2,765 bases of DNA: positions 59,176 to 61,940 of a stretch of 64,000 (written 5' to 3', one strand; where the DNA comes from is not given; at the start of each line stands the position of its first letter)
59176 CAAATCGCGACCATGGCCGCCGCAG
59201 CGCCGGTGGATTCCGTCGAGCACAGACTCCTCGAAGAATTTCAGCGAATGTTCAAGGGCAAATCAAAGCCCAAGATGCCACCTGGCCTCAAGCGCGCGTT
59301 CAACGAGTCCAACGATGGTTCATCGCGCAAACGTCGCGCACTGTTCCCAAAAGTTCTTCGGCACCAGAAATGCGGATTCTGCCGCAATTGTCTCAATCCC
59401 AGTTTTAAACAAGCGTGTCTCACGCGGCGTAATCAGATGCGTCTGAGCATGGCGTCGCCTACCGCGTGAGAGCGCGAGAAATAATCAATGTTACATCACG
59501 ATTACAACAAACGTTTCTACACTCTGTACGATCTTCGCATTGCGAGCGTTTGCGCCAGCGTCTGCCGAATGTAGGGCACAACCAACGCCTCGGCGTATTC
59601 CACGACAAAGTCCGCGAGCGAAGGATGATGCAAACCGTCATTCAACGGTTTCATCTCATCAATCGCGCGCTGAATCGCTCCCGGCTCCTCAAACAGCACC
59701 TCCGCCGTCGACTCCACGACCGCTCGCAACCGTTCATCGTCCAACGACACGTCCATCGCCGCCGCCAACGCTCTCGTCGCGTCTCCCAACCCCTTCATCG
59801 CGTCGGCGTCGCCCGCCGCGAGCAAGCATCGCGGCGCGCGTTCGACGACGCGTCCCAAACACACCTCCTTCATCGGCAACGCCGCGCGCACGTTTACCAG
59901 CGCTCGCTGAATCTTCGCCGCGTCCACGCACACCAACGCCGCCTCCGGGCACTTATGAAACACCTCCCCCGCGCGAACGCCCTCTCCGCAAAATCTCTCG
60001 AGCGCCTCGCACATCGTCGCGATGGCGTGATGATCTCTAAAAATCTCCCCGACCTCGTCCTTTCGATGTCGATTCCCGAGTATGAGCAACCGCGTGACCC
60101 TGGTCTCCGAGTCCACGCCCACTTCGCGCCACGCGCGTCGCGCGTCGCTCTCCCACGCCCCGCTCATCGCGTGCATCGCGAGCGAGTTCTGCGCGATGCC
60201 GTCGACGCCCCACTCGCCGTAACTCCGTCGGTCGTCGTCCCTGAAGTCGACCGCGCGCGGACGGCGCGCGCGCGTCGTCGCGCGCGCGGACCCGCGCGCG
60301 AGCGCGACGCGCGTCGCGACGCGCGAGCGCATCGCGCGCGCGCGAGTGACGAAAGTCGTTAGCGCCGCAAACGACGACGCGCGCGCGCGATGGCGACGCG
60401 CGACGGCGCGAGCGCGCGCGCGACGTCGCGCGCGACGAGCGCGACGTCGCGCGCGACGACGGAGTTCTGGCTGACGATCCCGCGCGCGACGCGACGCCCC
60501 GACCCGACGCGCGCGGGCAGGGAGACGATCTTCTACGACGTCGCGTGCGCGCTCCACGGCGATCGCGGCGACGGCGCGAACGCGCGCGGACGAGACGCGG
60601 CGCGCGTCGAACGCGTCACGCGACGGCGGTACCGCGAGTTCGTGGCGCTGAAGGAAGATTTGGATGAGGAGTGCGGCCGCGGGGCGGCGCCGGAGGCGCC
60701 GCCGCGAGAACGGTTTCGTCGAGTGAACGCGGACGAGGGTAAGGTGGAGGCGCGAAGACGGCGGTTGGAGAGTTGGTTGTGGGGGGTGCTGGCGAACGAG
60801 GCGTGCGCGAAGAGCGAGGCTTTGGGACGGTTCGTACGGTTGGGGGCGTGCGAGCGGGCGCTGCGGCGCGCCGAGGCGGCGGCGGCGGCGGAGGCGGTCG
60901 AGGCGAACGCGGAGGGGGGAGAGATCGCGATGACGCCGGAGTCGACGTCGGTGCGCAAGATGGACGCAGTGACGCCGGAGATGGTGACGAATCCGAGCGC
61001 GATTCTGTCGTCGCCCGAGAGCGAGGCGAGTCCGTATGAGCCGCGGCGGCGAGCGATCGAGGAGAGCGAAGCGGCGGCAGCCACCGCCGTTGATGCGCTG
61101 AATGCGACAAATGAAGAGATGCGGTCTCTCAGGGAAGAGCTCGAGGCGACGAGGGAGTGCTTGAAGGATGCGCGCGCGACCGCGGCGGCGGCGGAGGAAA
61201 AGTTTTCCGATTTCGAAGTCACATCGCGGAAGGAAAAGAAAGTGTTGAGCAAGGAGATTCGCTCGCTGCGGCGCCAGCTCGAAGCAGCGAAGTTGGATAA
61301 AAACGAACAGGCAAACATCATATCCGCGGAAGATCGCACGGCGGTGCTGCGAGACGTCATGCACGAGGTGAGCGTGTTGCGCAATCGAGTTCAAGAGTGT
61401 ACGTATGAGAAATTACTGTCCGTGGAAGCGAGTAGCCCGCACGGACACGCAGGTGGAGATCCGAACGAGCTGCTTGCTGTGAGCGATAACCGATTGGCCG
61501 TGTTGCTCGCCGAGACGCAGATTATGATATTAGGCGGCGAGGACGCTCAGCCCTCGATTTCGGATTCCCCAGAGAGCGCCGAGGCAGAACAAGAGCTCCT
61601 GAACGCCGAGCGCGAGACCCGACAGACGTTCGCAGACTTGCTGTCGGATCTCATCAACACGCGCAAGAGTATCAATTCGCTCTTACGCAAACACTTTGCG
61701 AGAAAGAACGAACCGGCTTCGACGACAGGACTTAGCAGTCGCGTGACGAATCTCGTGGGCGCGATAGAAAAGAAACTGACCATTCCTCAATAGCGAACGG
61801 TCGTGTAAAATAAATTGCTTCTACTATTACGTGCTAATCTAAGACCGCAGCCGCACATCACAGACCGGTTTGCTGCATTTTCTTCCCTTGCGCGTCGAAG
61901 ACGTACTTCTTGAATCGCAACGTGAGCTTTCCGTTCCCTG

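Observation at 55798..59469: DEMETER/ROS1-type DNA glycosylase carrying an apparent J-domain and a permuted-CXXC-like tail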

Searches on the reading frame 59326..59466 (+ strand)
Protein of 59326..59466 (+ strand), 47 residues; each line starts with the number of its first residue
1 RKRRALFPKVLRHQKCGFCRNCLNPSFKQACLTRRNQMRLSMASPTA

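Call 21: search_protein_families(library=pfam, proteins=[window:59326-59466:+], max_evalue=10)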
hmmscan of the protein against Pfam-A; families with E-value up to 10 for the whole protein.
seq(47 aa): 1 family
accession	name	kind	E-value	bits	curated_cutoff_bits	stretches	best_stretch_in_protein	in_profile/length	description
PF06844.16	DUF1244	-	0.0082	16.7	27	1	16-39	10-33/67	Protein of unknown function (DUF1244)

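Call 22: search_solved_structures(query=A2, max_evalue=10, show_alignments=3)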
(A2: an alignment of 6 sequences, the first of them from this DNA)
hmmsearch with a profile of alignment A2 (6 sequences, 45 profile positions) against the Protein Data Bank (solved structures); distinct sequences matched with E-value up to 10: 14.
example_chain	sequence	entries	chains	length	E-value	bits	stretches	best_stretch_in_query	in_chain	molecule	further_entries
5tqc_B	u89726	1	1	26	0.33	13.6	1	27-42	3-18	60S ribosomal protein L4-like protein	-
8hku_L34E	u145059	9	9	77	0.35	13.5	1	14-24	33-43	50S ribosomal protein L34e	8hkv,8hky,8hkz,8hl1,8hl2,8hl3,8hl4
1vd4_A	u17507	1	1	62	0.36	13.5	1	5-21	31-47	Transcription initiation factor IIE, alpha subunit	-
4q47_A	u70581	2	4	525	0.72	12.5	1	15-41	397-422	DNA helicase RecQ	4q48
4pzi_A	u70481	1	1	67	1.1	11.9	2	12-35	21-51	Histone-lysine N-methyltransferase 2B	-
5l78_A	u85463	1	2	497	1.3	11.7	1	23-43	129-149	Alpha-aminoadipic semialdehyde synthase, mitochondrial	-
5l76_A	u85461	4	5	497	1.3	11.7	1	23-43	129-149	Alpha-aminoadipic semialdehyde synthase, mitochondrial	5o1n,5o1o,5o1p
3pii_A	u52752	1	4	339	1.4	11.6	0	16-24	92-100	Alcohol dehydrogenase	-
1rjw_A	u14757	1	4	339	1.4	11.6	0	16-24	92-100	Alcohol dehydrogenase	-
4hp1_C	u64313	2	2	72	1.5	11.5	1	12-37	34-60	LOC100036628 protein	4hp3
4ap4_A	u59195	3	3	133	3.1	10.5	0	15-38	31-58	E3 UBIQUITIN LIGASE RNF4 | E3 UBIQUITIN-PROTEIN LIGASE RNF4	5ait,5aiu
4z3c_C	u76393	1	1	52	5.2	9.8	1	10-38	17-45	Methylcytosine dioxygenase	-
5exh_C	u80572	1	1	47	5.7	9.6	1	10-38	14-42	Methylcytosine dioxygenase TET3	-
9u4x_A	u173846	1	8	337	8.9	9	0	16-24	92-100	Alcohol dehydrogenase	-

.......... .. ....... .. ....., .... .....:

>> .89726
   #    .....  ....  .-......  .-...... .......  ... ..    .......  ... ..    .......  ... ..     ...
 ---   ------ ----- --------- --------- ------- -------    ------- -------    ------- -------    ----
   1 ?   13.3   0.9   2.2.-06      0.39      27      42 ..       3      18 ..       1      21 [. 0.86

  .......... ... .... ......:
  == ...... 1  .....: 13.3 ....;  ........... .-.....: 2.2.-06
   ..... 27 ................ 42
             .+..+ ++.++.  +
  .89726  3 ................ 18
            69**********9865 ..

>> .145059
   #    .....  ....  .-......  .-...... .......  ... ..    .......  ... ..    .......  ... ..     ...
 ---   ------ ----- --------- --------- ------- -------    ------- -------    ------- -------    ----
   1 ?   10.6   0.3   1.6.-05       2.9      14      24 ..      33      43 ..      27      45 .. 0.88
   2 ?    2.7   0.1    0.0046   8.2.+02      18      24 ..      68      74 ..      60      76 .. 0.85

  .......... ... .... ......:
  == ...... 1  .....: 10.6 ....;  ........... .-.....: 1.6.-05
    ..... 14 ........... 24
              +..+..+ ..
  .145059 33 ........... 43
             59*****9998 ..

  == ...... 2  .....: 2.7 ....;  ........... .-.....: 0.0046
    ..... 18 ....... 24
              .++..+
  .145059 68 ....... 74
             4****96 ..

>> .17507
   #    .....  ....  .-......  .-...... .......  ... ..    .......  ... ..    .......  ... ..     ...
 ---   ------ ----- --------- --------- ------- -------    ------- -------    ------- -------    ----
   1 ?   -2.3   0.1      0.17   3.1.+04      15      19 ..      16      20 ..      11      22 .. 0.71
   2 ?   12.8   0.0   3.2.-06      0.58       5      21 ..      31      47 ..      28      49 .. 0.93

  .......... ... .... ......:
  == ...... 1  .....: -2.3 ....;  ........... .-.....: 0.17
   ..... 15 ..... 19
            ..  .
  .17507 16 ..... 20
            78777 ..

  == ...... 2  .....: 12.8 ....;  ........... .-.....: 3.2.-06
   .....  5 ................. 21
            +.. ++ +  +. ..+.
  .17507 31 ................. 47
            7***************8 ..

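Call 58: search_solved_structures(query=A6, max_evalue=10, show_alignments=4)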
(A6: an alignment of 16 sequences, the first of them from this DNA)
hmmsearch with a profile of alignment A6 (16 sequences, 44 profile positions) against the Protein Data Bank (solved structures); distinct sequences matched with E-value up to 10: 20.
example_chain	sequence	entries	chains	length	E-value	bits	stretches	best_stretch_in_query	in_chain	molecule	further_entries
4hp1_C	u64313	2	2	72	0.15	14.5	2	10-22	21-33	LOC100036628 protein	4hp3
5exh_C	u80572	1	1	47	0.16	14.4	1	10-41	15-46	Methylcytosine dioxygenase TET3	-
4yyq_A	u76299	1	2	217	0.23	13.9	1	11-24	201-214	Ficin isoform A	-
4q47_A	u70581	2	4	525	0.25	13.8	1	14-37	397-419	DNA helicase RecQ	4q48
3oue_A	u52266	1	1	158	0.47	12.9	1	4-20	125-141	Cytochrome c family protein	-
4z3c_C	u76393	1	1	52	0.55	12.7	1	10-41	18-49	Methylcytosine dioxygenase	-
4pzi_A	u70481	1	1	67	0.76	12.2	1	11-22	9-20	Histone-lysine N-methyltransferase 2B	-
4jbg_A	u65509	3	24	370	1.2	11.6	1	12-31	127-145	Alcohol dehydrogenase (Zinc)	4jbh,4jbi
8hku_L34E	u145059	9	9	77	1.3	11.5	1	13-23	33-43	50S ribosomal protein L34e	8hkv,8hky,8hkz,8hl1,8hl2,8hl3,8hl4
1m6h_A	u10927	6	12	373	2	10.9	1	14-25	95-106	Glutathione-dependent formaldehyde dehydrogenase | alcohol dehydrogenase class III chi chain | HUMAN CHICHI ALCOHOL DEHYDROGENASE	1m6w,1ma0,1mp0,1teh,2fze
1mc5_A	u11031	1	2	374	2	10.9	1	14-25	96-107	Alcohol dehydrogenase class III chi chain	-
3qj5_A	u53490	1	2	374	2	10.9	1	14-25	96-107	Alcohol dehydrogenase class-3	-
8gv3_A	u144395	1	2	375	2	10.9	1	14-25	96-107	Alcohol dehydrogenase class-3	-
2fzw_A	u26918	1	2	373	2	10.9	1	14-25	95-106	Alcohol dehydrogenase class III chi chain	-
9u4x_A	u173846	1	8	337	2.1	10.8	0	15-22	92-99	Alcohol dehydrogenase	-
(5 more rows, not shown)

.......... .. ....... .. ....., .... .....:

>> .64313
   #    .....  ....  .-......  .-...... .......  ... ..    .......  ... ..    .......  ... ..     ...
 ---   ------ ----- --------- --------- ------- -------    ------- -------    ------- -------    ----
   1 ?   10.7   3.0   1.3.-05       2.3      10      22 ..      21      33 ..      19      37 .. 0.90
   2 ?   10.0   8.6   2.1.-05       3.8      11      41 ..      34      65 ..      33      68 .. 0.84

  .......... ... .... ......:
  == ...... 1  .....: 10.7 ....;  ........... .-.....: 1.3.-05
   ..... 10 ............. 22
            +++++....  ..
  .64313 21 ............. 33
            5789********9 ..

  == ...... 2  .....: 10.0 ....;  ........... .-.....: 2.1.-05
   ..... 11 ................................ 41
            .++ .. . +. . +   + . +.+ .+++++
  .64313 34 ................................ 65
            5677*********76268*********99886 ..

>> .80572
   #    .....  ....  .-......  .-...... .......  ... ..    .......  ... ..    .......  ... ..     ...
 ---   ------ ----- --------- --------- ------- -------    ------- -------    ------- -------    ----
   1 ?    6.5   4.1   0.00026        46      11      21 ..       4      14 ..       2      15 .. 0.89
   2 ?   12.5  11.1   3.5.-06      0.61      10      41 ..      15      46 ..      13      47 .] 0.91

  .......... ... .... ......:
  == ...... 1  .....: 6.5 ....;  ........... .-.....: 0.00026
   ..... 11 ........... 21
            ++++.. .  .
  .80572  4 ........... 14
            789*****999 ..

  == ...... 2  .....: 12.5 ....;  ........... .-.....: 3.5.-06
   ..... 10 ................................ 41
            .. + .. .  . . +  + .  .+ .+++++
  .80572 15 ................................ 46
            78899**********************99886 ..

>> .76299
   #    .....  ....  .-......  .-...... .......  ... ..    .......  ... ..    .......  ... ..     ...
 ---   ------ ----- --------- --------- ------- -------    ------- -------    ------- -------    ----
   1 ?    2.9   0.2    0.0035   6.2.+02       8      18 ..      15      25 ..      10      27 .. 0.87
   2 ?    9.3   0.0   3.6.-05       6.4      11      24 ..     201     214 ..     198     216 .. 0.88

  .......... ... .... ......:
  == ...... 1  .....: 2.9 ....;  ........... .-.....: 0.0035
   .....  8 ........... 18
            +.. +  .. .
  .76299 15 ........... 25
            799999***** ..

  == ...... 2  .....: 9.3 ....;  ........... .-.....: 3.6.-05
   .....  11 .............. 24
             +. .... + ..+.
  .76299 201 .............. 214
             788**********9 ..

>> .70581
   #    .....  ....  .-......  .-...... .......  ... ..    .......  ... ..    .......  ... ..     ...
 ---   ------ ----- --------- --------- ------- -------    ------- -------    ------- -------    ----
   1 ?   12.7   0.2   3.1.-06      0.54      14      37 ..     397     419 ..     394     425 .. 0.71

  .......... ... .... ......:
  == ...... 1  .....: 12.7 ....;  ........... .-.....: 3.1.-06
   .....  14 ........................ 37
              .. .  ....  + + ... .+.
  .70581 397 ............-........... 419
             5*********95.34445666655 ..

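Call 59: search_protein_families(library=pfam, alignment_id=A6, max_evalue=10)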
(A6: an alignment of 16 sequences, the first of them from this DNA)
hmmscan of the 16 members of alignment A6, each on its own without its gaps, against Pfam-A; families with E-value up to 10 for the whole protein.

A. member 1, seq(44 aa): 1 family
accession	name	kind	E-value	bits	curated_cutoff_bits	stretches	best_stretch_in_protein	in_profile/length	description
PF06844.16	DUF1244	-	0.01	16.4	27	1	15-38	10-33/67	Protein of unknown function (DUF1244)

B. families by the number of members that match (of 16 scanned): 13 families
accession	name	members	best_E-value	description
PF02008.25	zf-CXXC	10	0.042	CXXC zinc finger domain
PF06844.16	DUF1244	2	0.01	Protein of unknown function (DUF1244)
PF13085.11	Fer2_3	2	0.056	2Fe-2S iron-sulfur cluster binding domain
PF06382.17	Protamine_like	1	0.013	Protamine and protamine like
PF02748.20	PyrI_C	1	0.025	Aspartate carbamoyltransferase regulatory chain, metal binding domain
PF16885.10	CAC1F_C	1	0.034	Voltage-gated calcium channel subunit alpha, C-term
PF12837.12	Fer4_6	1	0.047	4Fe-4S binding domain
PF23548.1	Zn_ribbon_FGT1_2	1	0.052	FORGETTER1 second zinc ribbon domain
PF02222.28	ATP-grasp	1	0.062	ATP-grasp domain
PF04810.20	zf-Sec23_Sec24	1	0.089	Sec23/Sec24 zinc finger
PF11120.13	CBP_BcsF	1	0.11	Cellulose biosynthesis protein BcsF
PF12344.14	UvrB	1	0.11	Ultra-violet resistance protein B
PF00085.26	Thioredoxin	1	0.13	Thioredoxin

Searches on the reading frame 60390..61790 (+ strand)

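Call 47: search_protein_families(library=pfam, proteins=[window:60390-61790:+], max_evalue=1)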
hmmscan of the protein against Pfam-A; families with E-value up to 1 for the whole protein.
window:60390-61790:+ (467 aa): 9 families
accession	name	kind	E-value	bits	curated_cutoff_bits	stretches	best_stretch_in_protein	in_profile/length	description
PF00787.29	PX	-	3.7e-11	43.8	21.6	1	74-149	8-81/84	PX domain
PF09762.14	CCDC93_CC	-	0.23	10.9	30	1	219-307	134-223/429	CCDC93 coiled-coil domain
PF07889.17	DUF1664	-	0.35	11.3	34.6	0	251-328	32-107/124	Protein of unknown function (DUF1664)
PF07544.18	Med9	-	0.51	10.9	26.9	0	240-263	55-78/80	RNA polymerase II transcription mediator complex subunit 9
PF10475.15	Vps54_N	-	0.57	9.9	27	1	241-300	66-127/291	Vacuolar-sorting protein 54, of GARP complex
PF03874.21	RNA_pol_Rpb4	-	0.64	10.8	25.6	1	231-343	25-109/116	RNA polymerase Rpb4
PF11598.13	COMP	-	0.7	10.7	23.9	1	319-338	23-42/45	Cartilage oligomeric matrix protein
PF00038.26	Filament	-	0.81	9.7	40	1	222-307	197-282/313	Intermediate filament protein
PF07926.17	TPR_MLP1_2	-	0.99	9.9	36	1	239-298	54-113/129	TPR/MLP1/MLP2-like protein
